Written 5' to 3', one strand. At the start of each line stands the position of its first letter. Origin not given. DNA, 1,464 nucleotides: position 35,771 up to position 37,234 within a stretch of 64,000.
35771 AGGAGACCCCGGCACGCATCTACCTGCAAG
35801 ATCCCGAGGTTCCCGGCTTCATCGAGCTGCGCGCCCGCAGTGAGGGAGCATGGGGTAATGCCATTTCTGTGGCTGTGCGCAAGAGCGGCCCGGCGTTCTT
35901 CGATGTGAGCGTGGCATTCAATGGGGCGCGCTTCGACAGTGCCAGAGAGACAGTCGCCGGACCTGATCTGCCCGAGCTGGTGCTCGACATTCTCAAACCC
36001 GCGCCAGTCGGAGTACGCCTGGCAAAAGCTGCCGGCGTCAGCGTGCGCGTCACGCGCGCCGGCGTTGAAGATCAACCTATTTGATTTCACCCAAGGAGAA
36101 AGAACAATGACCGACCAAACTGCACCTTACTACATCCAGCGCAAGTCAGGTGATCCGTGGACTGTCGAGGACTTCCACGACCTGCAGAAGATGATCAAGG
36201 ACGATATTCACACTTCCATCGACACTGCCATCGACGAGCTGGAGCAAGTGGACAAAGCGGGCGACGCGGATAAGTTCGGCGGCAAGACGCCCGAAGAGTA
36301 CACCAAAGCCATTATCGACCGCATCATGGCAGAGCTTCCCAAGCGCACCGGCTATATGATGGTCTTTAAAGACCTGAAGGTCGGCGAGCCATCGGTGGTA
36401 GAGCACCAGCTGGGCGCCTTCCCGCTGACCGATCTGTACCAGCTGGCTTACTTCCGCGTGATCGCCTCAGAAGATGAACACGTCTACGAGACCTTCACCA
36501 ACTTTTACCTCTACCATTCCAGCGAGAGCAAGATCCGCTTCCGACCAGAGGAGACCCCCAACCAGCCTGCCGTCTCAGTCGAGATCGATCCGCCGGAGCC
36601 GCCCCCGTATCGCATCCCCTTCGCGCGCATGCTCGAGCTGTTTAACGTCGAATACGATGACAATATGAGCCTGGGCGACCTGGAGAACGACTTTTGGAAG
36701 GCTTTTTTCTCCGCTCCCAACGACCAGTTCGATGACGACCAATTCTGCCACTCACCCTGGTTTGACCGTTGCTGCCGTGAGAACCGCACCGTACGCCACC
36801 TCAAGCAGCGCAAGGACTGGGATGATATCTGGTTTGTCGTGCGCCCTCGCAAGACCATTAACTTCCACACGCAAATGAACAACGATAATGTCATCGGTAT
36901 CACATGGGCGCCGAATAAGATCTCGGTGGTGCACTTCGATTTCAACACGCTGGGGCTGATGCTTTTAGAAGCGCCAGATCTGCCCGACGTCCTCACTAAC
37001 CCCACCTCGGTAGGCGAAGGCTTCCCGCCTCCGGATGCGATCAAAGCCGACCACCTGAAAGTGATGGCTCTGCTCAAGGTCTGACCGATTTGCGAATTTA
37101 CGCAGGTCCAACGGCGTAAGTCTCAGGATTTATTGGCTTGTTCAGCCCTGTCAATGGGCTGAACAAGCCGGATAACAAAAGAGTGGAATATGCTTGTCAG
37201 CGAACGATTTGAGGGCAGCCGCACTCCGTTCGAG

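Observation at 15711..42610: Head-less ~27-kb single-strand operon for a contractile phage-tail-like machine with Mu/PBSX-type gene order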

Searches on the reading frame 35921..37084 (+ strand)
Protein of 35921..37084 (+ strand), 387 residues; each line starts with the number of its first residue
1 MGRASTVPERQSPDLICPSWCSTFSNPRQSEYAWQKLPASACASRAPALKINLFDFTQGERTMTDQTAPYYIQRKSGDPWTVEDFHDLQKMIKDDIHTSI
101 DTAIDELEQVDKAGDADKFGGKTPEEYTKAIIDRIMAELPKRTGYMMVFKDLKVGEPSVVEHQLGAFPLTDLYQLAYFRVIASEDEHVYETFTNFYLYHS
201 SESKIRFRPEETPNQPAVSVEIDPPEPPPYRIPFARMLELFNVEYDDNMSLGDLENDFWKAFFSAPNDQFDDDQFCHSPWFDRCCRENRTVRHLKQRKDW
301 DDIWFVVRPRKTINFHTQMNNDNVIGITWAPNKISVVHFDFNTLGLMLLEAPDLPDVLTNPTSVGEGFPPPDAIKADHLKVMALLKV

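Call 4: search_protein_families(library=pfam, proteins=[window:35921-37084:+], max_evalue=0.01)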
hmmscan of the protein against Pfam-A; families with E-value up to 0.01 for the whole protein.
window:35921-37084:+ (387 aa): 0 families

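Call 10: search_protein_families(library=phrogs, proteins=[window:35921-37084:+], max_evalue=0.01)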
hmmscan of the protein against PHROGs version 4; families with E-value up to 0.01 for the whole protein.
window:35921-37084:+ (387 aa): 0 families

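Call 35: search_protein_families(library=ncbifam, proteins=[window:36107-37084:+], max_evalue=0.01)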
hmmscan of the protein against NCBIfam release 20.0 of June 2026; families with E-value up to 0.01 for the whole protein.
window:36107-37084:+ (325 aa): 1 family
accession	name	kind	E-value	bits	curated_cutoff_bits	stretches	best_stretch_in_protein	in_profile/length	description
NF012146.1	blaB-IND-MUS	exception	0.0058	16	270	0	17-93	66-144/237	BlaB/IND/MUS family subclass B1 metallo-beta-lactamase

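Call 100: search_solved_structures(query=A11, max_evalue=10, show_alignments=1)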
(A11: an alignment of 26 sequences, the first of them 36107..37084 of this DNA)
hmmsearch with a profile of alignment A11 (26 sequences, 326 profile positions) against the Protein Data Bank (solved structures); distinct sequences matched with E-value up to 10: 4.
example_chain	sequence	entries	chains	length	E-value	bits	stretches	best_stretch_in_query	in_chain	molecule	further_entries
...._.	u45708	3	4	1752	0.33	13.2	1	174-218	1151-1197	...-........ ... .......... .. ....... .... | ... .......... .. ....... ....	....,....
4xgq_B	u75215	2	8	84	0.74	12.1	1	53-108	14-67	Antitoxin VapB30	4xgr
7nhn_f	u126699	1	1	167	1.6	10.9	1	37-64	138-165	30S ribosomal protein S5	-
8uu4_e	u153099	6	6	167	1.6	10.9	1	37-64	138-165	Small ribosomal subunit protein uS5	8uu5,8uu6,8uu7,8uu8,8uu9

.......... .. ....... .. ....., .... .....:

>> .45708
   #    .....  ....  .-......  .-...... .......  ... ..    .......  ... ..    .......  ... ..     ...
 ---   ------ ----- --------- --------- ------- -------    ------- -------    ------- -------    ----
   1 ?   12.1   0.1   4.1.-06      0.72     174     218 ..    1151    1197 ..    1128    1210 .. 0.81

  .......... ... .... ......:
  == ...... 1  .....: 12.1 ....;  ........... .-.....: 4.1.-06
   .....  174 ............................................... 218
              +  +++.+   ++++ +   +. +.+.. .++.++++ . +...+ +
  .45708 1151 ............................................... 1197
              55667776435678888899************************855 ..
